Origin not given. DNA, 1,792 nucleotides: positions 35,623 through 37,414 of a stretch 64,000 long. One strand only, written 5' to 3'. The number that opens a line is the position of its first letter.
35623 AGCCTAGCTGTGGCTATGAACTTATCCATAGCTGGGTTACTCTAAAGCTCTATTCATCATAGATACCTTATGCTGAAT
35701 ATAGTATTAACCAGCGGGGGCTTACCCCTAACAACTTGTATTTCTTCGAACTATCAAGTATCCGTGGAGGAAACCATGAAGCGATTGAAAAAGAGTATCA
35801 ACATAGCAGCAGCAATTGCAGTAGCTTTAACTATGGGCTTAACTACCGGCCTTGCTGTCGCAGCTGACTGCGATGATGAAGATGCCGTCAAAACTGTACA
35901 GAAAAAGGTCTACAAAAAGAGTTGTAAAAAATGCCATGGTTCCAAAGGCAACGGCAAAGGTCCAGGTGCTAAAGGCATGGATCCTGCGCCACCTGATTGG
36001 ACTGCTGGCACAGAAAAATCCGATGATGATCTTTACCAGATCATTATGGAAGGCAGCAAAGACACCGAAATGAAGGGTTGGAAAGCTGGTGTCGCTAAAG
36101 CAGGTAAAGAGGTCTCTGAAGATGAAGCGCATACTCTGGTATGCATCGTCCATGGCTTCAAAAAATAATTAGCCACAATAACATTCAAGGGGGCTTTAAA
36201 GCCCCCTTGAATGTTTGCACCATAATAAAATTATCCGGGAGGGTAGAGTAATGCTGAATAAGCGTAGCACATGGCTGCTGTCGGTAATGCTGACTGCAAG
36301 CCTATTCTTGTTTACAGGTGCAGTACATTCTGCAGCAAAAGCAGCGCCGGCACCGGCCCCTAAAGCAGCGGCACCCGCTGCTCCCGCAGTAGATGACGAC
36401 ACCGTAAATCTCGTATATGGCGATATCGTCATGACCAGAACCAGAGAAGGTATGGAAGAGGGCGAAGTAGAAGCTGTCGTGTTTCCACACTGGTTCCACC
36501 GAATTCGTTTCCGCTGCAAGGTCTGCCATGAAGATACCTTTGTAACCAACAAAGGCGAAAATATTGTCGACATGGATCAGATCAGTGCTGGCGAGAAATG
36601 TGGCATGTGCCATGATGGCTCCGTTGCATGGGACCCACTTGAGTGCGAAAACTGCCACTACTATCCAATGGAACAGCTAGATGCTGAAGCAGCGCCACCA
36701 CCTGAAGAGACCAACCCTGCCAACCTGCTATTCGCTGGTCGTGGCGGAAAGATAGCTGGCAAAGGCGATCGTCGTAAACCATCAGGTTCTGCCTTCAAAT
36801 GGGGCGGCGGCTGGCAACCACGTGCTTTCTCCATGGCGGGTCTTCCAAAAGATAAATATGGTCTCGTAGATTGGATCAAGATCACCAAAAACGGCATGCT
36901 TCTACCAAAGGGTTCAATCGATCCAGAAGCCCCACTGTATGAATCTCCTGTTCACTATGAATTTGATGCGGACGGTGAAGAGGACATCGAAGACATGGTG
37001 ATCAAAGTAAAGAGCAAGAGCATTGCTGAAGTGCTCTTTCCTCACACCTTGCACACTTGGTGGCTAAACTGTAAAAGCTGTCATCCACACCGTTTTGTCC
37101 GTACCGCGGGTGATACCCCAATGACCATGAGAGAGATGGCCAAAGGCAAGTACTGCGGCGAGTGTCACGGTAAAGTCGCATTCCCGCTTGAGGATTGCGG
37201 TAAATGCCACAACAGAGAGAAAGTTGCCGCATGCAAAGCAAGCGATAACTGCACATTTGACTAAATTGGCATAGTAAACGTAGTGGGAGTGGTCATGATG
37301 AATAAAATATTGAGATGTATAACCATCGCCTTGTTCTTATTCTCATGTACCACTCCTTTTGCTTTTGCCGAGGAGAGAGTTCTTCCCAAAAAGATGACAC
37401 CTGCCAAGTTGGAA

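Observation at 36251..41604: Family of four paralogous c7-type cytochromes with a conserved two-domain architecture and an inter-domain D-(K/R)-(Y/F)-G-(L/F)-(V/I)-(D/N)-W motif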

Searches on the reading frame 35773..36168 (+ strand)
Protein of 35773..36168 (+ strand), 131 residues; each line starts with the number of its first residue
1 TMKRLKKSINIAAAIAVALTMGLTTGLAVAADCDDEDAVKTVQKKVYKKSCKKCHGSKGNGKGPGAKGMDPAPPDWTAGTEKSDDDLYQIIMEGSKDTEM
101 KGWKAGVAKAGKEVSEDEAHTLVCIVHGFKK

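Call 3: search_protein_families(library=pfam, proteins=[window:35773-36168:+], max_evalue=0.01)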
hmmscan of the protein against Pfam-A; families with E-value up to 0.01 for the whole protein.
window:35773-36168:+ (131 aa): 2 families
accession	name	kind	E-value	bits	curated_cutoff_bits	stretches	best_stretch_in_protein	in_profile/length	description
PF00034.26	Cytochrom_C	-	1.3e-06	30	21.3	1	44-122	5-82/90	Cytochrome c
PF13442.11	Cytochrome_CBB3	-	6.7e-06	26.8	27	1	44-105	7-53/68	Cytochrome C oxidase, cbb3-type, subunit III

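Call 4: search_protein_families(library=ncbifam, proteins=[window:35773-36168:+], max_evalue=0.01)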
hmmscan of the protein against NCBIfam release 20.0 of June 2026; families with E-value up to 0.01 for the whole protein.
window:35773-36168:+ (131 aa): 8 families
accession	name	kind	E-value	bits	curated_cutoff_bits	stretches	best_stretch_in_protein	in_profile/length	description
NF033864.1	cytochrome579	equivalog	8.7e-08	32.1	280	1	44-79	53-90/179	cytochrome 579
NF011054.0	PRK14486.1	equivalog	3.1e-06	26.9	447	1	4-124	185-285/294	putative bifunctional cbb3-type cytochrome c oxidase subunit II/cytochrome c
TIGR00782.1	ccoP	equivalog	1.7e-05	24.3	179.95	1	28-123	95-186/285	cytochrome-c oxidase, cbb3-type subunit III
NF050122.1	bc1_QcrC_actin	exception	0.00021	20.7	200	1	14-66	12-69/253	cytochrome bc1 complex diheme cytochrome c subunit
NF045773.1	cytochro_C550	exception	0.00024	21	125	1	29-102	34-101/118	cytochrome c550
TIGR03872.1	cytochrome_MoxG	equivalog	0.00032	20.8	147.8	1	35-97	40-97/133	cytochrome c(L), periplasmic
NF045774.1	cytochro_C551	exception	0.0004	20.3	118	1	17-96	12-87/110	cytochrome c551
NF051432.1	PepSY_MTB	domain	0.0063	17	60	1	2-45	1-41/101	PepSY domain-containing protein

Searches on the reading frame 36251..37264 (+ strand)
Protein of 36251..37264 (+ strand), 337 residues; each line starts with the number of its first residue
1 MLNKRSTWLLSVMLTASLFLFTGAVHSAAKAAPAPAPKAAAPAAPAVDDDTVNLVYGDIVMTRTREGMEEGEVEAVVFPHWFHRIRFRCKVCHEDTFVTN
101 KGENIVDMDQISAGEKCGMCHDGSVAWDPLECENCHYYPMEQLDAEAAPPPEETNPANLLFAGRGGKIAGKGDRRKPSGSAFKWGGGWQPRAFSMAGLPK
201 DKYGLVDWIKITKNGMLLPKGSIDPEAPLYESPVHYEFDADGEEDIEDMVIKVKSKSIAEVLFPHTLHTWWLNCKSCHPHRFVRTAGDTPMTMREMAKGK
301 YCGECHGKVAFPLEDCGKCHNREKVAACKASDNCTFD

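Call 3: search_protein_families(library=pfam, proteins=[window:36251-37264:+], max_evalue=0.01)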
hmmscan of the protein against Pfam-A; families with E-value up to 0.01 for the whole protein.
window:36251-37264:+ (337 aa): 2 families
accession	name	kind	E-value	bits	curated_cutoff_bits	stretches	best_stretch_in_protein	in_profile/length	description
PF14522.11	Cytochrome_C7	-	6.8e-22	77.5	24.8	2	76-136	1-66/67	Cytochrome c7 and related cytochrome c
PF00684.25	DnaJ_CXXCXGXG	-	0.00088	19.9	32.7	1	273-321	17-63/65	DnaJ central domain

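Call 4: search_protein_families(library=ncbifam, proteins=[window:36251-37264:+], max_evalue=0.01)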
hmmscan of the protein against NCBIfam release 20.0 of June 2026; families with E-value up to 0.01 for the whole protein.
window:36251-37264:+ (337 aa): 4 families
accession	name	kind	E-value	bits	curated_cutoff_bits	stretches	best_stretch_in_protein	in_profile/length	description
TIGR04257.1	nanowire_3heme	domain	1e-37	128.1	40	2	251-321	3-75/75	c(7)-type cytochrome triheme domain-containing protein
NF043011.1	CytC7_Geobact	equivalog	3.2e-08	34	120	2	75-136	32-88/89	cytochrome c7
TIGR03507.1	decahem_SO1788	subfamily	0.0048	15.4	209.3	0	72-123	233-278/672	OmcA/MtrC family decaheme c-type cytochrome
NF008659.0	PRK11659.1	equivalog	0.0068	16.1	184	1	256-309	120-170/188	cytochrome c nitrite reductase pentaheme subunit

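Call 80: list_cluster_members(proteins=[P0001, window:36251-37264:+, window:38564-39748:+, window:41260-41604:+, window:37283-38491:+, window:32554-34902:+])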
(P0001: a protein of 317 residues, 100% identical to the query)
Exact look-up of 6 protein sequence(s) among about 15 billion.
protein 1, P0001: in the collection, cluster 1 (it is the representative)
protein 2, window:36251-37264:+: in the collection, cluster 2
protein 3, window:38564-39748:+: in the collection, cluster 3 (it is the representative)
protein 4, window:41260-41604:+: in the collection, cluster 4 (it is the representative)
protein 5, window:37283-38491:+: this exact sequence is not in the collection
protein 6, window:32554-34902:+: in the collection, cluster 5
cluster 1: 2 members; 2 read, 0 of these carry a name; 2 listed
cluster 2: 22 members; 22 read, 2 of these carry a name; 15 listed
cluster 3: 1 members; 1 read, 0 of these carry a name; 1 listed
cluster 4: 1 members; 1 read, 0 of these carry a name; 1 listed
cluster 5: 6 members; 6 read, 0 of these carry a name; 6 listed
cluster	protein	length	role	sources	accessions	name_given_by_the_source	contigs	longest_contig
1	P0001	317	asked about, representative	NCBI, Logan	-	-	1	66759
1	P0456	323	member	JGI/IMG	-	-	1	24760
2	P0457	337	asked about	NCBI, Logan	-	-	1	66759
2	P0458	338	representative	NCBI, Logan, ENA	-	-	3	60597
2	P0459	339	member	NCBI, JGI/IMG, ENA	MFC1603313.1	c(7)-type cytochrome triheme domain-containing protein [Pseudomonadota bacterium]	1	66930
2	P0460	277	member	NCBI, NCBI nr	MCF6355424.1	MAG: hypothetical protein L3J26_10070 [Candidatus Polarisedimenticolaceae bacterium] | hypothetical protein [Candidatus Polarisedimenticolaceae bacterium]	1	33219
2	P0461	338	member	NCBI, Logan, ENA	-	-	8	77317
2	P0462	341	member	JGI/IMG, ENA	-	-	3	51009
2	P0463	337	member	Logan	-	-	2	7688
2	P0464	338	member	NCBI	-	-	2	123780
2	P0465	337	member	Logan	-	-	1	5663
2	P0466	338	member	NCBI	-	-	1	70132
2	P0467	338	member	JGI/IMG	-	-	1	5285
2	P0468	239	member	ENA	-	-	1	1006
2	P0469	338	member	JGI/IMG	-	-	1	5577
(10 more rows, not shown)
